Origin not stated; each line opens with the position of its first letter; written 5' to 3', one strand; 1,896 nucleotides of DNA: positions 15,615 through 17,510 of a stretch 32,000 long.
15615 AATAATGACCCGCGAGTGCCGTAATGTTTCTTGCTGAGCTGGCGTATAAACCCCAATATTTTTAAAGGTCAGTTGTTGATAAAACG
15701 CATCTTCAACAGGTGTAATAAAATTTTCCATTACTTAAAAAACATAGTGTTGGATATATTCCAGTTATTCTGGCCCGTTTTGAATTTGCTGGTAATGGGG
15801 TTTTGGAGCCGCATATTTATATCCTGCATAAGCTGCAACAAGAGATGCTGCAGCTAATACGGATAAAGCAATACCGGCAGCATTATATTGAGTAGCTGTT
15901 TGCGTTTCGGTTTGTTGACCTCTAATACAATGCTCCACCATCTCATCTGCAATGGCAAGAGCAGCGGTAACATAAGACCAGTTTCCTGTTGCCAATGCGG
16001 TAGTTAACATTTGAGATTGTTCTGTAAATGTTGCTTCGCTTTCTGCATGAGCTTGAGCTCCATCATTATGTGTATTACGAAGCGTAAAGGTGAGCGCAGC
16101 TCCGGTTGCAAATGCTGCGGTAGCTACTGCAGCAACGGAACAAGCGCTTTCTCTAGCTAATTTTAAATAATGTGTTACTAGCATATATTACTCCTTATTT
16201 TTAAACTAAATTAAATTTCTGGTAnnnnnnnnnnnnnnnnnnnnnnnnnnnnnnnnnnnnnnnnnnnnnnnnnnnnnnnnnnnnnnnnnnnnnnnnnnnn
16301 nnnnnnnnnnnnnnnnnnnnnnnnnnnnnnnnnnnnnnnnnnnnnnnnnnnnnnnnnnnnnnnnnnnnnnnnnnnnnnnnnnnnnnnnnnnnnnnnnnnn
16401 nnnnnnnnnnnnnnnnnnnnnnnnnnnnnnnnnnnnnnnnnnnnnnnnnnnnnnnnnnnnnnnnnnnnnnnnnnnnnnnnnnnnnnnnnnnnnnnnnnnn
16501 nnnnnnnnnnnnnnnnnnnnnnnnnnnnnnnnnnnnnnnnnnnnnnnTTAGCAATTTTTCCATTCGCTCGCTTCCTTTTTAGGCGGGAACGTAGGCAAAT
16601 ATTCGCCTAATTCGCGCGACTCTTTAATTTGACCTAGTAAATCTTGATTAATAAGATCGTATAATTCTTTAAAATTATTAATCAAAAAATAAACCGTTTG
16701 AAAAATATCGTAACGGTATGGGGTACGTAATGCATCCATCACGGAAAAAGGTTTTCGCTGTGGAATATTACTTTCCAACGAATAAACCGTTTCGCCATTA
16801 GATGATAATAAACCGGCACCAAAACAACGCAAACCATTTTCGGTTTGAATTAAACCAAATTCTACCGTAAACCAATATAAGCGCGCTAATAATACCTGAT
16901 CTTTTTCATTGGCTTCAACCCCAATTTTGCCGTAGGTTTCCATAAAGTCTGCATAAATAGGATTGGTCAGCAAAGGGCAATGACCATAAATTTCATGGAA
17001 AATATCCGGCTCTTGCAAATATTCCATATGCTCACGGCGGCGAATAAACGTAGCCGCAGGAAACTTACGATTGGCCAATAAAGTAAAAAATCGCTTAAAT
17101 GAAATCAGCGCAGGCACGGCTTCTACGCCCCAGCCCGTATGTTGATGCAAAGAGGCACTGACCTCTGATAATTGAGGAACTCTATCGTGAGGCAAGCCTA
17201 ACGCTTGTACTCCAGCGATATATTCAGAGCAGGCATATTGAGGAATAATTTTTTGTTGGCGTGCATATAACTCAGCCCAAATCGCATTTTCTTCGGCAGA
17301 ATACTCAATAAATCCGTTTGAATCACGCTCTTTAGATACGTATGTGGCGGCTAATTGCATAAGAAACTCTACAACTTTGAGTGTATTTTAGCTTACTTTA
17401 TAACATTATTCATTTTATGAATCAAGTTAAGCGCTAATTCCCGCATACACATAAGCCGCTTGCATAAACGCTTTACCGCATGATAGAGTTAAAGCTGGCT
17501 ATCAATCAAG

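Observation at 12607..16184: Orphan operon: Ala-rich small protein, two tandem ThiF/E1-like adenylyltransferases, and a LeuA/NifV-type synthase fused to a cupin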

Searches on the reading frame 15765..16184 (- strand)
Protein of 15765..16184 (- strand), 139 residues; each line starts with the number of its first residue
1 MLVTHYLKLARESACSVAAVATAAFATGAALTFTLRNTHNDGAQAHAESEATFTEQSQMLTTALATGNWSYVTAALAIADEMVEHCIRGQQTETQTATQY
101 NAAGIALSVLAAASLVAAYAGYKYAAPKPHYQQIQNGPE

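Call 3: search_protein_families(library=pfam, proteins=[window:15765-16184:-], max_evalue=0.01)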
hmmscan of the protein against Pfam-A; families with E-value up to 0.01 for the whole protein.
window:15765-16184:- (139 aa): 0 families

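Call 4: search_protein_families(library=ncbifam, proteins=[window:15765-16184:-], max_evalue=0.01)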
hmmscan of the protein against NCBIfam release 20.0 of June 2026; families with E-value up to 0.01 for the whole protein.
window:15765-16184:- (139 aa): 0 families

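Call 27: search_protein_representatives(protein=window:15765-16184:-)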
Query: 139 residues. Proteins with E-value up to 0.001 (for the whole library): 5; up to 1e-10: 2; up to 1e-30: 1. The best 5 are listed.
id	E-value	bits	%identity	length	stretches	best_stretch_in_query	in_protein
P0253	3.5e-51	188.3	71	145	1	3-139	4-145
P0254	6.6e-13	64.9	34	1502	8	42-82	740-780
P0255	8.3e-08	48.4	34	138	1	5-138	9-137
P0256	1.6e-04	37.8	29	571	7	5-57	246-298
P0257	3.6e-04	36.7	32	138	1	15-131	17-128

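Call 47: search_protein_families(library=padloc, proteins=[window:15765-16184:-], max_evalue=0.001)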
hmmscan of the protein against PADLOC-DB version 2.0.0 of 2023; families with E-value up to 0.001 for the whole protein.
window:15765-16184:- (139 aa): 0 families

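Call 60: find_encoding_contigs(protein=P0253, flank=6000, max_places=2)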
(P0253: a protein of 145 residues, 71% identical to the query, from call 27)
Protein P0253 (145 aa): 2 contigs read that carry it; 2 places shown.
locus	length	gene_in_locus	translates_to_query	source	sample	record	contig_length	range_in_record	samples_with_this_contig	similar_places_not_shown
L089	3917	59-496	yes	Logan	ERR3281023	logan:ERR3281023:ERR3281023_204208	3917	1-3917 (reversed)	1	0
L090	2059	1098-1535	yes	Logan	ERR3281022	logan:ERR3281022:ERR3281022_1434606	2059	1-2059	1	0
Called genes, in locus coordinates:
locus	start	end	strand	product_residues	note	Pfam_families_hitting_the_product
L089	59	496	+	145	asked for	-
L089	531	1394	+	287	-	PF00899:ThiF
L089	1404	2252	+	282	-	PF00899:ThiF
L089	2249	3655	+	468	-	PF00682:HMGL-like, PF22617:HCS_D2 (weak)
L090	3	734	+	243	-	?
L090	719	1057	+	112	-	PF01329:Pterin_4a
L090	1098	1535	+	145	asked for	-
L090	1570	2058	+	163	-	?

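Call 78: find_encoding_contigs(protein=P0255, flank=6000, max_places=3)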
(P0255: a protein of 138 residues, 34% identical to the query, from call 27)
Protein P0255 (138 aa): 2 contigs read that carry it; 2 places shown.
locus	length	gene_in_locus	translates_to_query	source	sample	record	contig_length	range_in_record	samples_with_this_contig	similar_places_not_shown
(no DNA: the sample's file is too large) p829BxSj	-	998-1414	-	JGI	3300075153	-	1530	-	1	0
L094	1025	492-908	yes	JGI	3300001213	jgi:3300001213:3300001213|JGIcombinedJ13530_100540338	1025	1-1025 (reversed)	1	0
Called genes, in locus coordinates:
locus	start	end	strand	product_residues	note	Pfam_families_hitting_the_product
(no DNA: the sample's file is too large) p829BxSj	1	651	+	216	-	?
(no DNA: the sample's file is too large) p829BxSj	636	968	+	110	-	PF01329:Pterin_4a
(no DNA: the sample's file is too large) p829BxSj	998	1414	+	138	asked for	-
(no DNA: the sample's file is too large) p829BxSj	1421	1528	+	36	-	?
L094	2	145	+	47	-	?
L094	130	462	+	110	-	PF01329:Pterin_4a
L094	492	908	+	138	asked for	-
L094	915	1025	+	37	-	?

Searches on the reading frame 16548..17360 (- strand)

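Call 3: search_protein_families(library=pfam, proteins=[window:16548-17360:-], max_evalue=0.01)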
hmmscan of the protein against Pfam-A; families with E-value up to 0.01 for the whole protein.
window:16548-17360:- (270 aa): 1 family
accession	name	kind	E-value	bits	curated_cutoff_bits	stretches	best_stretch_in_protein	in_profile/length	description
PF00351.26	Biopterin_H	-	3.9e-53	181.1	22.7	1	10-235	51-279/331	Biopterin-dependent aromatic amino acid hydroxylase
